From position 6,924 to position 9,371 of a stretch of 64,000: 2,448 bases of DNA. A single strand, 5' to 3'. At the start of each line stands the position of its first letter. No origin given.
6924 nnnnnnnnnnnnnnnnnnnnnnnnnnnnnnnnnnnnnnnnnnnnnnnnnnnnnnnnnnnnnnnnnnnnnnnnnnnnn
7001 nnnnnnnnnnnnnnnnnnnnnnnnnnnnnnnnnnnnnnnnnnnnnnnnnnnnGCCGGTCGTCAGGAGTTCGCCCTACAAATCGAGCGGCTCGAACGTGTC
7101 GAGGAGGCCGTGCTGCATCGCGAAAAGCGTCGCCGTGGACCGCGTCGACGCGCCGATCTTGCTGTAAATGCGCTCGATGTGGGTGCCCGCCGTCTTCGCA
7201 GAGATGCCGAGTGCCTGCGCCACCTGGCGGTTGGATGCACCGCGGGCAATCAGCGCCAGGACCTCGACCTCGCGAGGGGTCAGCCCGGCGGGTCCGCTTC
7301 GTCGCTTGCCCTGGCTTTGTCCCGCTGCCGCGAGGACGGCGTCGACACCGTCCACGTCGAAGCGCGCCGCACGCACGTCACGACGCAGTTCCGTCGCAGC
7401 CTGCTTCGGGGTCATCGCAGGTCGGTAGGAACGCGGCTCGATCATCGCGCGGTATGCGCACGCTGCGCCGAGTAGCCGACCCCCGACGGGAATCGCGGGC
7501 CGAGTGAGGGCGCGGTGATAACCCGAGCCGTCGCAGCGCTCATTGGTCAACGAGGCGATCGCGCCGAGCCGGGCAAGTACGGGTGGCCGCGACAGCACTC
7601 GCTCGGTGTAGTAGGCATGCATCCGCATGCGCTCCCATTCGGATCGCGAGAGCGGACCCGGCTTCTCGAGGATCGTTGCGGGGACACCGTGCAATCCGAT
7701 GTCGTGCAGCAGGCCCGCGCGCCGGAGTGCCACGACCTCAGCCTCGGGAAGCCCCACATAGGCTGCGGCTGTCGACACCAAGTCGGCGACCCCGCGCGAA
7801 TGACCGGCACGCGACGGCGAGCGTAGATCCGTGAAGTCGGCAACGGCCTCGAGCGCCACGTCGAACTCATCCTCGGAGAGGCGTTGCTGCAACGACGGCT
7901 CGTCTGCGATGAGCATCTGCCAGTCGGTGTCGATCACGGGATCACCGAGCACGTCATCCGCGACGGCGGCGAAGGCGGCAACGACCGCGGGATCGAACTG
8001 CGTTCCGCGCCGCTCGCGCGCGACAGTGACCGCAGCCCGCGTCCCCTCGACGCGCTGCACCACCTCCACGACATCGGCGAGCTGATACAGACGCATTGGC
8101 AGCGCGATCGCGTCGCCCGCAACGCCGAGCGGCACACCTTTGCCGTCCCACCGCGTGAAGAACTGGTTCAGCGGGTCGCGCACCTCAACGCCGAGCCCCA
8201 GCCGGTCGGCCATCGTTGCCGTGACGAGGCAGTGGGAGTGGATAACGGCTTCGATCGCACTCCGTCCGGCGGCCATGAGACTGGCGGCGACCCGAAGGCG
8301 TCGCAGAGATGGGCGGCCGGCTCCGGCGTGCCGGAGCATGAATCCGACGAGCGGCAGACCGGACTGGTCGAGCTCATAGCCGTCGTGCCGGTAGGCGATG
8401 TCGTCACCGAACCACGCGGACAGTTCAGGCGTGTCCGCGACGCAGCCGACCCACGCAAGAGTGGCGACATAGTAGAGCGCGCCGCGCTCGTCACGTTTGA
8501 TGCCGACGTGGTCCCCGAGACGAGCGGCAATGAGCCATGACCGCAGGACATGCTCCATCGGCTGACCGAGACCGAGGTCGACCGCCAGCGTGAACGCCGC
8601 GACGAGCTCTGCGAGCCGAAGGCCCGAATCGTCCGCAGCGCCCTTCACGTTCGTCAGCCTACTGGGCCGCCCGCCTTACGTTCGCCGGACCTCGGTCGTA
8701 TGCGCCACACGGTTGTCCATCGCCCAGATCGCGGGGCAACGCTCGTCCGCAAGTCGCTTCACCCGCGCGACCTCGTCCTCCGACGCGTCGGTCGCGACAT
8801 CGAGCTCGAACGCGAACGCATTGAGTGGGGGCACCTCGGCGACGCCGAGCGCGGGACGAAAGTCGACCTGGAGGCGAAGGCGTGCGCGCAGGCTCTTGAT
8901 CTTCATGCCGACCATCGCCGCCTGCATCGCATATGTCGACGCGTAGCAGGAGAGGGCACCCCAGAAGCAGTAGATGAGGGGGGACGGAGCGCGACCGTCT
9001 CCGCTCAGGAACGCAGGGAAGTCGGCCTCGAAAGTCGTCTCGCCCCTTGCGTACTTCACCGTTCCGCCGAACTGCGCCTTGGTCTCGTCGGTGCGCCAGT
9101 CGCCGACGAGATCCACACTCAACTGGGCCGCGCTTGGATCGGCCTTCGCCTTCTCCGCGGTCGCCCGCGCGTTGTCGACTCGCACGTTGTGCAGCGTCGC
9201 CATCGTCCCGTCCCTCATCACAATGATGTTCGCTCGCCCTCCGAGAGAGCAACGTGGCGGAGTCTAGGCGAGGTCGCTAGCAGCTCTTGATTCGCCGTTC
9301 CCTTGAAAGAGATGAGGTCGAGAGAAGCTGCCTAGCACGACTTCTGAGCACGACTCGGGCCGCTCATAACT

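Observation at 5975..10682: Cluster of three candidate selenoprotein genes (UGA at catalytic Cys positions) with rhodanese, OsmC and an HD-LuxR regulator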

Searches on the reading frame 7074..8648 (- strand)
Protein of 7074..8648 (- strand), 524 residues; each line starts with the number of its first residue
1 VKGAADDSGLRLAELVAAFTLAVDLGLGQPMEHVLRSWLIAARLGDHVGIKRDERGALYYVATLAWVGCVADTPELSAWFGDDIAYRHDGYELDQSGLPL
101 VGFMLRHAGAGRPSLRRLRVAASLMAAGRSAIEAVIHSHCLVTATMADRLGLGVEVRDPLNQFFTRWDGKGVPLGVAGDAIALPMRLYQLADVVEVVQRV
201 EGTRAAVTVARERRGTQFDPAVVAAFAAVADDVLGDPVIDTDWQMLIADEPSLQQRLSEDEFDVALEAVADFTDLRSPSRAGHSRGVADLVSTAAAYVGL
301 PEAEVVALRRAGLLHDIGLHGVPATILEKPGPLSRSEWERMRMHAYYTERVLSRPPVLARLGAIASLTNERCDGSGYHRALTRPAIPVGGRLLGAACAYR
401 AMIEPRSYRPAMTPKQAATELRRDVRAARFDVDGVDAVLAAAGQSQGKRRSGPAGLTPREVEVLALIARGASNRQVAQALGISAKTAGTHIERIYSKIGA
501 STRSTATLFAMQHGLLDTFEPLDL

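Call 10: search_protein_families(library=pfam, max_evalue=0.01, proteins=[window:7074-8648:-])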
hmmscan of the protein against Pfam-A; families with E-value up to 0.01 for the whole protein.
window:7074-8648:- (524 aa): 7 families
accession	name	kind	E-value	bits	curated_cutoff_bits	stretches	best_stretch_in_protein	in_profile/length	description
PF13487.12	HD_5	-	1.3e-34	119.8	27.2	2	269-432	3-168/170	HD domain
PF00196.25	GerE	-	1.1e-15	57.4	23.5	1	456-510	3-57/57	Bacterial regulatory proteins, luxR family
PF01966.28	HD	-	1.1e-11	45.5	22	1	280-401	1-115/116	HD domain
PF13384.12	HTH_23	-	0.0005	20.2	24.6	0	462-487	9-34/50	Homeodomain-like domain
PF04967.18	HTH_10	-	0.0021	18.3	23.1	0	468-498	21-51/53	HTH DNA binding domain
PF13936.12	HTH_38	-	0.0052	16.9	27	0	459-493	8-43/44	Helix-turn-helix domain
PF08281.18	Sigma70_r4_2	-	0.0069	16.4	25.7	0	456-497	11-53/54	Sigma-70, region 4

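Call 11: search_protein_families(library=ncbifam, max_evalue=0.01, proteins=[window:7074-8648:-])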
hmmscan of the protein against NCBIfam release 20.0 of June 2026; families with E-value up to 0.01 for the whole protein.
window:7074-8648:- (524 aa): 27 families (the best 25 are shown)
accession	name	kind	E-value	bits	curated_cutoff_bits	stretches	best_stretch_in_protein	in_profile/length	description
NF053512.1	nitric_RR_NosR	exception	4.1e-33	115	400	2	257-451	169-363/422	response regulator c-di-GMP phosphodiesterase, NosR family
NF052445.1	RespRegMctR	equivalog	8e-13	48.3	300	1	434-515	128-204/205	two-component system response regulator MctR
NF047785.1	respo_reg_MadR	equivalog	6.9e-12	45.2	300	1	419-516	111-209/209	MadR family response regulator transcription factor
NF003420.0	PRK04841.1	equivalog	5.3e-11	41.3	537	1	455-510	838-893/903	HTH-type transcriptional regulator MalT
NF052366.1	photon_PedR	equivalog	3.4e-09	36.7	120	1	456-514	3-61/74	photosynthetic electron transport-dependent transcriptional regulator PedR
NF007935.0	PRK10651.1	equivalog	2.1e-08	33.6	250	1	433-513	132-213/216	two-component system response regulator NarL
NF007708.0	PRK10403.1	equivalog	2.4e-08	33.7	343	1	446-512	144-210/215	nitrate/nitrite response regulator protein NarP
NF007505.1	PRK10100.1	equivalog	3e-08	33.6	250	1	451-512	140-201/204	biofilm master transcriptional regulator CsgD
TIGR03020.2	EpsA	equivalog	3.5e-08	33.4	170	1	446-507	182-242/247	XrtB/PEP-CTERM-associated transcriptional regulator EpsA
NF038181.1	reg_ATPase_IniR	equivalog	5.3e-08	31.7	750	1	417-512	729-821/827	isoniazid response ATPase/transcriptional regulator IniR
NF047402.1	TransRegVisN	equivalog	5.6e-08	32.3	250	1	435-515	165-245/246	transcriptional regulator VisN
NF041830.1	RR_TF_ErdR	exception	8.1e-08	32.2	390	1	450-512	145-207/213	response regulator transcription factor ErdR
NF050132.1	TransRegAbsR2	equivalog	2.9e-07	29.6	850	1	417-505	490-580/582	LuxR family transcriptional regulator AbsR2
NF011896.0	PRK15369.1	equivalog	5.3e-07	29.4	242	1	450-498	144-192/211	two component system response regulator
TIGR03541.1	reg_near_HchA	equivalog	1e-06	28.4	215.6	1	454-514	170-230/232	PA1136 family autoinducer-binding transcriptional regulator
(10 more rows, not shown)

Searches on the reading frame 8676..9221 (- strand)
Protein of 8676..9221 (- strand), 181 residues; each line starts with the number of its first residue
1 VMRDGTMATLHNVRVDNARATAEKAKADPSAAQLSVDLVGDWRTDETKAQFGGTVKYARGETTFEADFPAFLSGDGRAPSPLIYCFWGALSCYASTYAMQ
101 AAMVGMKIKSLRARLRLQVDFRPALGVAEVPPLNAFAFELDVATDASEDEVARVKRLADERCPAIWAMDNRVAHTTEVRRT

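Call 10: search_protein_families(library=pfam, max_evalue=0.01, proteins=[window:8676-9221:-])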
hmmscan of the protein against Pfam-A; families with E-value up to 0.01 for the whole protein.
window:8676-9221:- (181 aa): 1 family
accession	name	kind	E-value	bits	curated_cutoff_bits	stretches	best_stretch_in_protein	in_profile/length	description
PF02566.24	OsmC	-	3e-10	40.9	27.5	1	74-176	1-99/100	OsmC-like protein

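Call 11: search_protein_families(library=ncbifam, max_evalue=0.01, proteins=[window:8676-9221:-])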
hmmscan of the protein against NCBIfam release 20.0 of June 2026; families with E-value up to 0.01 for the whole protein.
window:8676-9221:- (181 aa): 1 family
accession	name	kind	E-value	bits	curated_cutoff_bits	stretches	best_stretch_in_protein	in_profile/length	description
NF041052.1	OsmC_like_Se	domain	3.4e-16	59.5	95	1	59-178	20-140/144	OsmC-related (seleno)protein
